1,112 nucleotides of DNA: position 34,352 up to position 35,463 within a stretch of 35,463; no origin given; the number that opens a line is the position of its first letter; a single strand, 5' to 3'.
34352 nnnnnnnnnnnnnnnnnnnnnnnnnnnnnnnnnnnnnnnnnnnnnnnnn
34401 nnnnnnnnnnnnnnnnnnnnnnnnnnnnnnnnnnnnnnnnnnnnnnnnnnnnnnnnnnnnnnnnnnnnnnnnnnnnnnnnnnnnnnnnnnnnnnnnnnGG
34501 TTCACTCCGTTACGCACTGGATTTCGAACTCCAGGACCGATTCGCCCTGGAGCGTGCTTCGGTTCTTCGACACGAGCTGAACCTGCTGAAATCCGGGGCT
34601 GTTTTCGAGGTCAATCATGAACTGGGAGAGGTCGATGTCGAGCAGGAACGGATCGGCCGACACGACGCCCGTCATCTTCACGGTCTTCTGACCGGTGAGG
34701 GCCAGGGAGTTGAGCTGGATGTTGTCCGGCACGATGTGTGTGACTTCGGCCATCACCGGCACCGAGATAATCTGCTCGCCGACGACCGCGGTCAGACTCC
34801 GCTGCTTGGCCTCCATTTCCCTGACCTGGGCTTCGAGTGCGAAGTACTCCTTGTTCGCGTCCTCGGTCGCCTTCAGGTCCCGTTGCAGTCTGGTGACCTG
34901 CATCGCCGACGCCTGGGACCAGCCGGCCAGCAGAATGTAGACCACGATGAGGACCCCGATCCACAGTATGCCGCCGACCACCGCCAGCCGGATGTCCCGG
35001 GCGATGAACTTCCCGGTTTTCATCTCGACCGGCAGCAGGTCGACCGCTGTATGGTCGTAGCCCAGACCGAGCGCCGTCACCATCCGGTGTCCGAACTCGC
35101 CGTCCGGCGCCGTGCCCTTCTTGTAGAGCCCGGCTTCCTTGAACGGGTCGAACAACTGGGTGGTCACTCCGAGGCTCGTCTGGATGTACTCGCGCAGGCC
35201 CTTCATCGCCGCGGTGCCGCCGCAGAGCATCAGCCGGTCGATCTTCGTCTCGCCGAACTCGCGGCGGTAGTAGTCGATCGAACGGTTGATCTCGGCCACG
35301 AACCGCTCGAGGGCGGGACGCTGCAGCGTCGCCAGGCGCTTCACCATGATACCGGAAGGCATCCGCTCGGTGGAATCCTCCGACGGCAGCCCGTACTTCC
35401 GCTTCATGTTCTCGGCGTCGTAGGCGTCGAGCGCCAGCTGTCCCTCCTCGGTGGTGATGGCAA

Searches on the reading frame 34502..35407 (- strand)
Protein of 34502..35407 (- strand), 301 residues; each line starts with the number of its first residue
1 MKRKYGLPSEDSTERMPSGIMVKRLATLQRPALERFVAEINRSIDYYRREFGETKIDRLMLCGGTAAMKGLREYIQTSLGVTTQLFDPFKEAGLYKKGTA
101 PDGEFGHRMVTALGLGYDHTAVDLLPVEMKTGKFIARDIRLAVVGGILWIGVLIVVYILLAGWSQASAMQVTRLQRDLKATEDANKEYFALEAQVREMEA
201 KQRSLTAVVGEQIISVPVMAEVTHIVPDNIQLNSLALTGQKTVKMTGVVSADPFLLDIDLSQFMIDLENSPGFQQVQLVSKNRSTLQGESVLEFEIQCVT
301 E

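Call 47: search_protein_families(library=pfam, proteins=[window:34502-35407:-], max_evalue=0.001)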
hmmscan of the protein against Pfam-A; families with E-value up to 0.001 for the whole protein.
window:34502-35407:- (301 aa): 2 families
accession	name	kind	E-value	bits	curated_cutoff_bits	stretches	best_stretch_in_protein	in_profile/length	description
PF11104.14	PilM_2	-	6.2e-12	45.5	27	1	27-97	246-316/340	Type IV pilus assembly protein PilM;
PF05137.18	PilN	-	3.8e-09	36.9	22.8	1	218-298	2-76/78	Fimbrial assembly protein (PilN)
